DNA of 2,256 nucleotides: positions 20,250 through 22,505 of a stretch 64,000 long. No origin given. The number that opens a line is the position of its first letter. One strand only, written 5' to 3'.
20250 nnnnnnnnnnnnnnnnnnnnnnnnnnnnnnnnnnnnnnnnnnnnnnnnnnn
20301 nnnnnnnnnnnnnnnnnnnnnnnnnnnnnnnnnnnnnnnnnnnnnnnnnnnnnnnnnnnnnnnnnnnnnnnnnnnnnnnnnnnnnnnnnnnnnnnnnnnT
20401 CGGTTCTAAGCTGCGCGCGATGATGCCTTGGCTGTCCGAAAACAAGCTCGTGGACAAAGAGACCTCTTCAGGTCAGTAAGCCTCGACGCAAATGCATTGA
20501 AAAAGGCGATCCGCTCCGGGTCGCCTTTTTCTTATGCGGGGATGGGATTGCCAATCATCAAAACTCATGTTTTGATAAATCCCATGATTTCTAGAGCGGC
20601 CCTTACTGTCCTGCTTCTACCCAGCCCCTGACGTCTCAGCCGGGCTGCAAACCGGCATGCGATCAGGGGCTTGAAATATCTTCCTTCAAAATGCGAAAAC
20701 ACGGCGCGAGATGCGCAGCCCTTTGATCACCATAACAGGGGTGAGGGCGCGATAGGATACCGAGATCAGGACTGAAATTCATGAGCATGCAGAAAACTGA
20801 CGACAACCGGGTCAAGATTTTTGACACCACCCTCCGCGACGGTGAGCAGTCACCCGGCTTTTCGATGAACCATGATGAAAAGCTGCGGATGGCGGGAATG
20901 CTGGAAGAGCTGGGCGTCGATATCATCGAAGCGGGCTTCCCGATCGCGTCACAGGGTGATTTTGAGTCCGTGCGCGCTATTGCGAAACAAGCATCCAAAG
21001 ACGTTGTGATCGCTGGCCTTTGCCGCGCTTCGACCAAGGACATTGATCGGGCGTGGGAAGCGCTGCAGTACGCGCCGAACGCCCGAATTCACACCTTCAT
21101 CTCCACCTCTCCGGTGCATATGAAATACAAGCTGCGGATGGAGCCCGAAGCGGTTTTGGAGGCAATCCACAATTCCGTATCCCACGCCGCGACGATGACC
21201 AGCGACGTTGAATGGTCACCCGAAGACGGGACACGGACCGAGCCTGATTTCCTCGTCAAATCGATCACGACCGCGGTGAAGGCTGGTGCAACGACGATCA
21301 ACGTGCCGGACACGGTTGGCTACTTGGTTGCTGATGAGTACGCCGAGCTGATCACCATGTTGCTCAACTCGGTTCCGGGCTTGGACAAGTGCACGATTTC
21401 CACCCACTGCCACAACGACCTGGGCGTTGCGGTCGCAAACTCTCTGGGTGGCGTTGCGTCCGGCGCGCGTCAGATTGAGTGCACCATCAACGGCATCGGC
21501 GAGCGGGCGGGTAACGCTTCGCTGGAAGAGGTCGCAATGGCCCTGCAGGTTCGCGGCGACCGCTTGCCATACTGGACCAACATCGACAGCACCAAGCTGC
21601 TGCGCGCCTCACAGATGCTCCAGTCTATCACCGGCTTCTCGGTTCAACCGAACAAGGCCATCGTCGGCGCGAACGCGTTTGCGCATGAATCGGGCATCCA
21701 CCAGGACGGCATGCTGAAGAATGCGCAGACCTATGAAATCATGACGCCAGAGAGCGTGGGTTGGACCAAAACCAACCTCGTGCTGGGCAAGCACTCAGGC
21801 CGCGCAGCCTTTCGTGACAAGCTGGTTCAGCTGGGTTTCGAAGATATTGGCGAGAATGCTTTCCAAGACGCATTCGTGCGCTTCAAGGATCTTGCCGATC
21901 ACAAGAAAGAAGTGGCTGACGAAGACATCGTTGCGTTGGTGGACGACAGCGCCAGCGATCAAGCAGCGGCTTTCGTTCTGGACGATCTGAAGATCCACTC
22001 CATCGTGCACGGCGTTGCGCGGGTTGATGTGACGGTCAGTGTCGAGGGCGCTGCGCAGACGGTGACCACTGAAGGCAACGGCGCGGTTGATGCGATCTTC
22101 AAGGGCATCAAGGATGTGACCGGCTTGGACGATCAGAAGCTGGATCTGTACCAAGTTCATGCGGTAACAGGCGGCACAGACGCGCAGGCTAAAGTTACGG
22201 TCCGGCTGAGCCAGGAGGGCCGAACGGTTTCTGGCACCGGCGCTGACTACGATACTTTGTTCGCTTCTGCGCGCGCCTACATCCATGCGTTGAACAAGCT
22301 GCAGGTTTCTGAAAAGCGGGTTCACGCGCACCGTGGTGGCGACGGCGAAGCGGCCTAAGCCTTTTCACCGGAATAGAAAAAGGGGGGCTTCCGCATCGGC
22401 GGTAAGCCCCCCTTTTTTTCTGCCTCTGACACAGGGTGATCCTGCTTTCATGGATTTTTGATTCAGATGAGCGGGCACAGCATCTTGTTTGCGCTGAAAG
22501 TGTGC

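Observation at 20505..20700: Candidate leucine/branched-chain leader-peptide attenuator between ilvC and leuA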

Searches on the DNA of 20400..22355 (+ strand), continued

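Call 69: search_with_rna_model(model_id=R1, sources=[window, L001, L002, L003, L004, L005, L006, L007, L008, L009, L010, L011, L012, L013, L014, L015, L016, L017, L018, L019, L020, L021, L022, L023, L024, L025, L026, L027, L028, L029, L030, L031, L032, L033, L034, L035, L036, L037, L038, L039, L040, L041, L042, L043, L044, L045, L046, L047, L048, L049, L050, L051, L052, L053, L054, L055, L056, L057, L058, L059, L060, L061, L062, L063, L064, L065, L066, L067, L068, L069, L070, L071, L072, L073, L074, L075, L076, L077, L078, L079, L080, L081, L082, L083, L085, L086, L087, L088, L089], max_evalue=0.01, make_alignment=true)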
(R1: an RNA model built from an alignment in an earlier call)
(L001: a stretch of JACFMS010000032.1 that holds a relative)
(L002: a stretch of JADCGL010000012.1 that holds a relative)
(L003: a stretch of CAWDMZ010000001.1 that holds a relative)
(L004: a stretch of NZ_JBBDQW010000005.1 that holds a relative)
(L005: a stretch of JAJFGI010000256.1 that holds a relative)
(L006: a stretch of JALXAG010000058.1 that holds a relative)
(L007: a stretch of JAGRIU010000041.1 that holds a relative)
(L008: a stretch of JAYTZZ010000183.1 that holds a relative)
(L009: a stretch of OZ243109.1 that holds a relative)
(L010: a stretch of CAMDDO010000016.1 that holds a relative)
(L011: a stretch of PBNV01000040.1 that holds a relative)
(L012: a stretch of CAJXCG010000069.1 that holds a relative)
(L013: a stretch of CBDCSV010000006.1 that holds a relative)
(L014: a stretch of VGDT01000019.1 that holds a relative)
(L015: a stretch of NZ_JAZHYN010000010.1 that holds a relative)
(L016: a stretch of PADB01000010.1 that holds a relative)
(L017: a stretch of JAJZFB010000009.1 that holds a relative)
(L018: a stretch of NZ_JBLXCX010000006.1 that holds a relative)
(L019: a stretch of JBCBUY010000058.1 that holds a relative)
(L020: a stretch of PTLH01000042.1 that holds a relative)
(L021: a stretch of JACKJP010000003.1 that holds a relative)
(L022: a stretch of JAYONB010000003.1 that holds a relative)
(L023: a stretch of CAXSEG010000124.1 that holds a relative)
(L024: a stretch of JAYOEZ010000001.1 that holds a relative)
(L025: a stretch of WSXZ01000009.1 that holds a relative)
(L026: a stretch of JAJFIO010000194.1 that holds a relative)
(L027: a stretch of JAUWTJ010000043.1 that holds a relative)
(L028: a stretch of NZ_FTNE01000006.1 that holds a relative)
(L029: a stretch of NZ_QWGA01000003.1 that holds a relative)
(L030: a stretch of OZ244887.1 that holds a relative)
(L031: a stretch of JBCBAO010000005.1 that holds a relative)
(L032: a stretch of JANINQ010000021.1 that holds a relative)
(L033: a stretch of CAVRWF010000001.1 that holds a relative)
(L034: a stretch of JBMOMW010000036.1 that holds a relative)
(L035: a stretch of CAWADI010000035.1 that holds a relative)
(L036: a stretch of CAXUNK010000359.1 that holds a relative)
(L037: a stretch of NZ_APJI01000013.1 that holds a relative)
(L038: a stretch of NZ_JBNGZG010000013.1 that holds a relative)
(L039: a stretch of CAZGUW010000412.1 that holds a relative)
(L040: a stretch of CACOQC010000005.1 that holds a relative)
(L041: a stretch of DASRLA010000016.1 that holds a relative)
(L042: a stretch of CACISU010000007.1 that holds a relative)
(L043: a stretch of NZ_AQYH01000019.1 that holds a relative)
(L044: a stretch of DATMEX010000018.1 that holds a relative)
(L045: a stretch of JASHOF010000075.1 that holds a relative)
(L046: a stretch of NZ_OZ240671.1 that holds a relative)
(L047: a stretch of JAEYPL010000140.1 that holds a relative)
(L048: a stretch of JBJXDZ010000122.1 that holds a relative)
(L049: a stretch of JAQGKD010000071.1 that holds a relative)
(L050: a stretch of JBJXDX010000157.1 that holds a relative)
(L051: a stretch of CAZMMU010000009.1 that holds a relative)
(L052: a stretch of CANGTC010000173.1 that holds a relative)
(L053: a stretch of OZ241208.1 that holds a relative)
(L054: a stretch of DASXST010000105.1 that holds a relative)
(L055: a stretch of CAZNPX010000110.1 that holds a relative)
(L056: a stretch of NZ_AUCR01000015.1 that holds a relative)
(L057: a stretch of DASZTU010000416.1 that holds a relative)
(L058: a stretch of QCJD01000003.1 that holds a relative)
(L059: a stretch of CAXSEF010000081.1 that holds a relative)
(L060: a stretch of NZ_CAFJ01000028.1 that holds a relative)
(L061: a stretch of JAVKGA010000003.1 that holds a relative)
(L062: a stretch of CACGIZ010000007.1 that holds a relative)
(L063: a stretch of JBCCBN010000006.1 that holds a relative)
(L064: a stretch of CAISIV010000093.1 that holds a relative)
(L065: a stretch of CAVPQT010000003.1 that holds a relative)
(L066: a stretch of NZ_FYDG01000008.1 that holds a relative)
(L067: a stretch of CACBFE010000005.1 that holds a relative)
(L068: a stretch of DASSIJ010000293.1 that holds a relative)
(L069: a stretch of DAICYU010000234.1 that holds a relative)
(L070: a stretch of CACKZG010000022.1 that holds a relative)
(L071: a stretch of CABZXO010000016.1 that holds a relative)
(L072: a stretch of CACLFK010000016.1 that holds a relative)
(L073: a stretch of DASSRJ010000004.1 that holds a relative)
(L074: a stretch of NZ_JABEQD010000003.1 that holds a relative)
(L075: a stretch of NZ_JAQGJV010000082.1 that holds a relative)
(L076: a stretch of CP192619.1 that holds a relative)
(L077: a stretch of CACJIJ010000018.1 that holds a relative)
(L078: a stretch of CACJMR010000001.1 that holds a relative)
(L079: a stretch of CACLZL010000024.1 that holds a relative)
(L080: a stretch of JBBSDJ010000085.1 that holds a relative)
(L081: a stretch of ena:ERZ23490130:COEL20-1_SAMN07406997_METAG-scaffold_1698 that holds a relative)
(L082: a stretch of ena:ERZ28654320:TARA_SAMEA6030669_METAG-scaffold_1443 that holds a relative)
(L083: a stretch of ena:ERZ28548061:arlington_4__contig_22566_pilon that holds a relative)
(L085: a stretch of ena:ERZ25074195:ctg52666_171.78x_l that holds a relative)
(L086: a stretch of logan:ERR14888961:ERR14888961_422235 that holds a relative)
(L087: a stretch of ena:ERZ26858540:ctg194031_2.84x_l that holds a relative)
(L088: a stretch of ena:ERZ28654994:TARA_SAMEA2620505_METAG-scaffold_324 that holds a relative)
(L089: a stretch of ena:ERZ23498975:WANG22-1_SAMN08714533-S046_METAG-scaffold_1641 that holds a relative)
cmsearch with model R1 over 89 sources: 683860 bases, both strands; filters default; matches with E-value up to 0.01: 74.
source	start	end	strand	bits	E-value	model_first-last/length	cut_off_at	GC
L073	2840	2912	+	71.1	8.9e-15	1-74/74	no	0.71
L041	2839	2912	+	70.6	1.2e-14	1-74/74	no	0.69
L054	2869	2941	+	70.2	1.5e-14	1-74/74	no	0.7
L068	2874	2946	+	69.5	2.2e-14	1-74/74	no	0.66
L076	2830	2903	+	69.5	2.2e-14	1-74/74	no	0.68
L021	2823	2895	+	68.6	3.7e-14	1-74/74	no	0.7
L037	2856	2928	+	68.6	3.8e-14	1-74/74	no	0.64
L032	2856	2928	+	68.4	4.2e-14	1-74/74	no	0.67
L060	352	425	+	68.1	4.8e-14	1-74/74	no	0.72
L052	2838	2907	+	67.8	5.9e-14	1-74/74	no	0.69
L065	2873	2945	+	67.5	7e-14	1-74/74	no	0.67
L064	2828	2901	+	67.3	7.7e-14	1-74/74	no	0.69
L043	1930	2002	+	64.6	3.5e-13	1-74/74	no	0.64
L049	2794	2865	+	64.6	3.6e-13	1-74/74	no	0.68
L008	2838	2909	+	64.3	4e-13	1-74/74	no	0.69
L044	2854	2925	+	63.8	5.5e-13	1-74/74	no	0.72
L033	2837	2907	+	63.1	8e-13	1-74/74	no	0.62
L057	2848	2921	+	61.4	2.1e-12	1-74/74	no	0.66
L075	2837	2910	+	60.6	3.2e-12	1-74/74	no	0.58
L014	2838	2908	+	59.1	7.7e-12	1-74/74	no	0.65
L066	2831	2900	+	58.6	1e-11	1-74/74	no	0.6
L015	2840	2910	+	57.3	2.1e-11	1-74/74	no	0.68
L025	2835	2905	+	57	2.4e-11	1-74/74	no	0.68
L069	1743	1820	+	57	2.4e-11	1-74/74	no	0.67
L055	2516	2587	+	56.3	3.7e-11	1-74/74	no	0.67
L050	2827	2903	+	55.2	6.7e-11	1-74/74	no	0.68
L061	2861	2941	+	55.2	6.9e-11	1-74/74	no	0.69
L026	2852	2928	+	54.9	7.8e-11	1-74/74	no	0.56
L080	2831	2913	+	54.8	8.5e-11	1-74/74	no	0.73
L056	2831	2910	+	54.1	1.2e-10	1-74/74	no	0.6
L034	2881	2952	+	53.8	1.4e-10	1-74/74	no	0.61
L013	2842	2913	+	53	2.3e-10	1-74/74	no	0.65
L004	2791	2861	+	52.8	2.6e-10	1-74/74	no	0.75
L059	2847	2925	+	52.5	3e-10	1-74/74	no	0.71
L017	2842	2930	+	52.5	3.1e-10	1-74/74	no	0.65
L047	2817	2894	+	51.9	4.3e-10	1-74/74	no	0.63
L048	2793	2871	+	50.8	7.9e-10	1-74/74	no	0.63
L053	2845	2918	+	49.6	1.5e-09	1-74/74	no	0.72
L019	2892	2965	+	49.6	1.6e-09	1-74/74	no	0.65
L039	1847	1916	+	48.5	2.9e-09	1-74/74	no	0.69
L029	2868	2947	+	48.3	3.3e-09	1-74/74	no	0.65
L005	784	857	+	48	3.8e-09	1-74/74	no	0.68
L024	2879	2949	+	47.9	4.1e-09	1-74/74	no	0.61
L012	2856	2928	+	47.4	5.2e-09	1-74/74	no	0.56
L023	2061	2137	+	47.1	6.3e-09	1-74/74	no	0.69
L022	2876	2947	+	46.8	7.4e-09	1-74/74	no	0.61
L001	2862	2936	+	46.4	9.3e-09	1-74/74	no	0.56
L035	2827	2898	+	45.9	1.2e-08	1-74/74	no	0.64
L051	2896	2964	+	45.7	1.4e-08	1-74/74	no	0.58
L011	2871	2940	+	45.4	1.6e-08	1-74/74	no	0.67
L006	2834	2907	+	44.6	2.5e-08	1-74/74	no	0.66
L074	2829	2902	+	44.4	2.8e-08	1-74/74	no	0.66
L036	349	422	+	42.9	6.5e-08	1-74/74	no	0.72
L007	2844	2919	+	42.1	1e-07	1-74/74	no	0.55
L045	2849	2926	+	42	1.1e-07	1-74/74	no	0.72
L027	2850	2933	+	41.4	1.6e-07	1-74/74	no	0.55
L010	2886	2958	+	40.5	2.5e-07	1-74/74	no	0.74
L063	2861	2938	+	38.1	9.8e-07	1-74/74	no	0.69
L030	2874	2945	+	37.9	1.1e-06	1-74/74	no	0.58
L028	2851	2923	+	32.9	1.7e-05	1-74/74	no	0.66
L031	2882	2963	+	32.6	2.1e-05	1-74/74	no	0.54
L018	2871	2949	+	31.9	3.1e-05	1-74/74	no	0.61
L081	205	279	+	31.2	4.5e-05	1-74/74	no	0.59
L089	2367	2437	+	30.9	5.6e-05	1-74/74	no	0.68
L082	2328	2402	+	30.1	8.4e-05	1-74/74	no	0.64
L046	2799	2874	+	28.9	0.00016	1-74/74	no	0.67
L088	1075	1145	+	28.9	0.00016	1-74/74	no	0.61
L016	2846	2925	+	27.1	0.00046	1-74/74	no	0.55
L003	2813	2889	+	26.3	0.00071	1-74/74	no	0.47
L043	1954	1996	-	25.1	0.0014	25-68/74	no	0.79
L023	2085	2131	-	24.5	0.0019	25-68/74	no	0.79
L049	2818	2859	-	24.3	0.0021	25-68/74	no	0.76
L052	2862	2901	-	23.9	0.0028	25-68/74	no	0.8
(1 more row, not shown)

Alignment A4: 74 matches aligned to the model, 105 columns, each read 5' to 3' on its own strand. Consensus structure (alignment columns), stored with it:
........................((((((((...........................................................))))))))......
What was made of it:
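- On Alphaproteobacterial leuA leader (family delineated in this session; not in Rfam 15): All covariance-model hits in the relatives' loci are just upstream of leuA (call 69). This is among the lowest member scores (call 69), so the window is a diverged member.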
